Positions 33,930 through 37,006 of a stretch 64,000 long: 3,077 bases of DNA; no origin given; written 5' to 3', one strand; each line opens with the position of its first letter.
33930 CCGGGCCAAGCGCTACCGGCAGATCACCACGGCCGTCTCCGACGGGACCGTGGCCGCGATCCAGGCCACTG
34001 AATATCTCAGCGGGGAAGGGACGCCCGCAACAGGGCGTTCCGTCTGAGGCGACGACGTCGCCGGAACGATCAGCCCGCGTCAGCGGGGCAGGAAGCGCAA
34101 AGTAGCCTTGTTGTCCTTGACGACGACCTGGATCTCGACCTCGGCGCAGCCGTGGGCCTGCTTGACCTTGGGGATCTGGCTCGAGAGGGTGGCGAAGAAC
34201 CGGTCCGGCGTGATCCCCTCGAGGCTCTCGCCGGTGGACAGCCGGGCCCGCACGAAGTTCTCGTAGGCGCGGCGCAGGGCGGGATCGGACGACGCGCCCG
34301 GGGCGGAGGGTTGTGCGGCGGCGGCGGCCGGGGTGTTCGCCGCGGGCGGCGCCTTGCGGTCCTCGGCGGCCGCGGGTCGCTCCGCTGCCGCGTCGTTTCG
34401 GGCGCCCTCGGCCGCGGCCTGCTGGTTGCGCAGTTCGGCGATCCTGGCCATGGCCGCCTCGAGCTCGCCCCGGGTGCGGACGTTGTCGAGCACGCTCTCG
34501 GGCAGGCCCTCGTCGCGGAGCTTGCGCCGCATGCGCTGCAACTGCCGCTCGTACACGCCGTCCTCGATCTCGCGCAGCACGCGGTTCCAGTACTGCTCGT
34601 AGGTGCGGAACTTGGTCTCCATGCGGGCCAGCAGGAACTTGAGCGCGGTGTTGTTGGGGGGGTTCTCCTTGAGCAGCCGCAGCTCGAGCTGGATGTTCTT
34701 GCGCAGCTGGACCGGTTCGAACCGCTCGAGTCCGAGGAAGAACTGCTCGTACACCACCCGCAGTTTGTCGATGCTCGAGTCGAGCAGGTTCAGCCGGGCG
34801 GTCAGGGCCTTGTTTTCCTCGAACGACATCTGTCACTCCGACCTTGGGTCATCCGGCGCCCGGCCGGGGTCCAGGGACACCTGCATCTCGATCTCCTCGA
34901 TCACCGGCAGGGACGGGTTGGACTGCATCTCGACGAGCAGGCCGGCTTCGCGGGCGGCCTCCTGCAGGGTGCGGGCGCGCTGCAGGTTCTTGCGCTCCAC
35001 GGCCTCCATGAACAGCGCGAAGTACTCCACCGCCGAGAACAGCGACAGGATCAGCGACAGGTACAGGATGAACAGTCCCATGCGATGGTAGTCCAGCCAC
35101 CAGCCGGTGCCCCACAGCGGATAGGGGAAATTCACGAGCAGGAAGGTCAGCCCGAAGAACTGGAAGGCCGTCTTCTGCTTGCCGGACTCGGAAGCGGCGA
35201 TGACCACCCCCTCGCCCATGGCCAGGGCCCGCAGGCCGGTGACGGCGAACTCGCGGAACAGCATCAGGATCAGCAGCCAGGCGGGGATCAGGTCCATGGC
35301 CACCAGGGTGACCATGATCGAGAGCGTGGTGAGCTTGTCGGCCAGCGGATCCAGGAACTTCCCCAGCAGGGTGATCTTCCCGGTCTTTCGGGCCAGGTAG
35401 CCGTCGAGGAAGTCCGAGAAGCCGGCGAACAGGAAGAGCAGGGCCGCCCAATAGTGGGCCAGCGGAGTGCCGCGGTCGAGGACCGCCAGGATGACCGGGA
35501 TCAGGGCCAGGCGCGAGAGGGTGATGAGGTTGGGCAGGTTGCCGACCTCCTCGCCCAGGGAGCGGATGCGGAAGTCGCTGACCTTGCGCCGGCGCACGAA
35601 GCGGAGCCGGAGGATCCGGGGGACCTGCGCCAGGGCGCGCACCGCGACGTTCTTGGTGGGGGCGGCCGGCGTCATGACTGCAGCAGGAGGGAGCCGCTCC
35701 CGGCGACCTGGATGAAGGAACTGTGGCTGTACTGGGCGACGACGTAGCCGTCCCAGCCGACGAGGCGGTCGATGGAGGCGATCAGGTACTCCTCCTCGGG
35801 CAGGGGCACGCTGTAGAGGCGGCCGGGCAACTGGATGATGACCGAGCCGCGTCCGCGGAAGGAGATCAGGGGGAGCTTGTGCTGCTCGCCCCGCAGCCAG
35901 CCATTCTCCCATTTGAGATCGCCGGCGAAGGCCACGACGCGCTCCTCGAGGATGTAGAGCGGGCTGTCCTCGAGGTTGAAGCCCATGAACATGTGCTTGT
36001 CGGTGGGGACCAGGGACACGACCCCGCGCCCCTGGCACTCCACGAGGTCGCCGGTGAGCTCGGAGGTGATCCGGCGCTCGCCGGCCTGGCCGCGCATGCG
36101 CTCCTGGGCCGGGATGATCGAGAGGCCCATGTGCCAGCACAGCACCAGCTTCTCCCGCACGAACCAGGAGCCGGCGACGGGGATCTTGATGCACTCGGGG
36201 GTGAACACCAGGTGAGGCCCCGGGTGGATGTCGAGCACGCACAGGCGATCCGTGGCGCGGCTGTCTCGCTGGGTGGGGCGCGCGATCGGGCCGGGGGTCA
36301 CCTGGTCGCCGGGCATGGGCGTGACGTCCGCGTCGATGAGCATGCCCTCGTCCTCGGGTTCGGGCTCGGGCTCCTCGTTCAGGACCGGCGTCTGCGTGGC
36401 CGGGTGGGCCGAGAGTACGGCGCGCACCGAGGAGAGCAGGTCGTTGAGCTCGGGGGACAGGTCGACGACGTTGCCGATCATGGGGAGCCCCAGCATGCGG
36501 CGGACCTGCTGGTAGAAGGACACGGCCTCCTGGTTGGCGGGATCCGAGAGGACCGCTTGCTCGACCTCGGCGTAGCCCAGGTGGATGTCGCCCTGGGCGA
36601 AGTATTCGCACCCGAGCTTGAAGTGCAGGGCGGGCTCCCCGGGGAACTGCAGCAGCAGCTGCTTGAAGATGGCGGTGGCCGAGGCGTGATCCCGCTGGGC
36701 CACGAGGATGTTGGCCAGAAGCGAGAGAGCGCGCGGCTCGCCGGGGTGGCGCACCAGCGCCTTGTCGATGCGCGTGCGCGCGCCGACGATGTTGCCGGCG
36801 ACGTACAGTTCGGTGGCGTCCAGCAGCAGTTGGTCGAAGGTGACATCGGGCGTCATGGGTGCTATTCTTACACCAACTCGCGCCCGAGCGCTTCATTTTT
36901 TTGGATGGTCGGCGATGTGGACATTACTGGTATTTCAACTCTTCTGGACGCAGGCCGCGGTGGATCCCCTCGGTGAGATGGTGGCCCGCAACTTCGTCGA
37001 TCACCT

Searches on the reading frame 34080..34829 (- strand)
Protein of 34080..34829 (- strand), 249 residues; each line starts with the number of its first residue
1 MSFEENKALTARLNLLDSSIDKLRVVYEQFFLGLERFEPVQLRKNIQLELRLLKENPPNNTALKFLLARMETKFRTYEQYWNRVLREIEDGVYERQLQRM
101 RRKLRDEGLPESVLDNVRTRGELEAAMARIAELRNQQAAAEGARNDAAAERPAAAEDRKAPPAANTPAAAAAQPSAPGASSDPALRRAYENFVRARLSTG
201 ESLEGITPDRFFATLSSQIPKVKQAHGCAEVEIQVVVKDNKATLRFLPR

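Call 74: search_protein_families(library=pfam, proteins=[window:34080-34829:-], max_evalue=0.001)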
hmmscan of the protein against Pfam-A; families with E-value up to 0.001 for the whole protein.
window:34080-34829:- (249 aa): 1 family
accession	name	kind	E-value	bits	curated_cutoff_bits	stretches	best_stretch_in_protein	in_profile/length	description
PF07201.16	HrpJ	-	0.00065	20.5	25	0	78-198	29-154/166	HrpJ-like domain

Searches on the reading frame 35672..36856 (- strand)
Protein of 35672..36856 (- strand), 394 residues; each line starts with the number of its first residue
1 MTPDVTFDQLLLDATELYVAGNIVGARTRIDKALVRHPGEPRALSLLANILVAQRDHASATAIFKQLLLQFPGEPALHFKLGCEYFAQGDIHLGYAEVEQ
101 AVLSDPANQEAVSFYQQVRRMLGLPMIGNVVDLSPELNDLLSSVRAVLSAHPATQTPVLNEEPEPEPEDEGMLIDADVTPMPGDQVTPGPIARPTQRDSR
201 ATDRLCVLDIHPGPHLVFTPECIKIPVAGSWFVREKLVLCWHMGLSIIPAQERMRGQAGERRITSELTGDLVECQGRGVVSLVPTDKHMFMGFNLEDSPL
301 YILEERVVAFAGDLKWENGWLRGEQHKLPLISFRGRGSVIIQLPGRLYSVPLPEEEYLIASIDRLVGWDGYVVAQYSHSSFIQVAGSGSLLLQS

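Call 74: search_protein_families(library=pfam, proteins=[window:35672-36856:-], max_evalue=0.001)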
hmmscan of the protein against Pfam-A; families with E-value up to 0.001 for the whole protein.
window:35672-36856:- (394 aa): 5 families
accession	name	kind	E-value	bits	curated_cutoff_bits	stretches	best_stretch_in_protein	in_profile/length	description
PF14559.12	TPR_19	-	2.2e-07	31.5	25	1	20-78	4-62/68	Tetratricopeptide repeat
PF13432.12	TPR_16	-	3.8e-07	30.9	32.7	1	14-75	4-65/65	Tetratricopeptide repeat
PF01987.23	AIM24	-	1.3e-06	28.7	25.7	1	270-388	58-187/205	Mitochondrial biogenesis AIM24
PF13428.12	TPR_14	-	1.4e-06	28.9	23.5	0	41-82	1-42/44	Tetratricopeptide repeat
PF07719.23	TPR_2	-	9.1e-05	22.7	27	0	41-73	1-33/34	Tetratricopeptide repeat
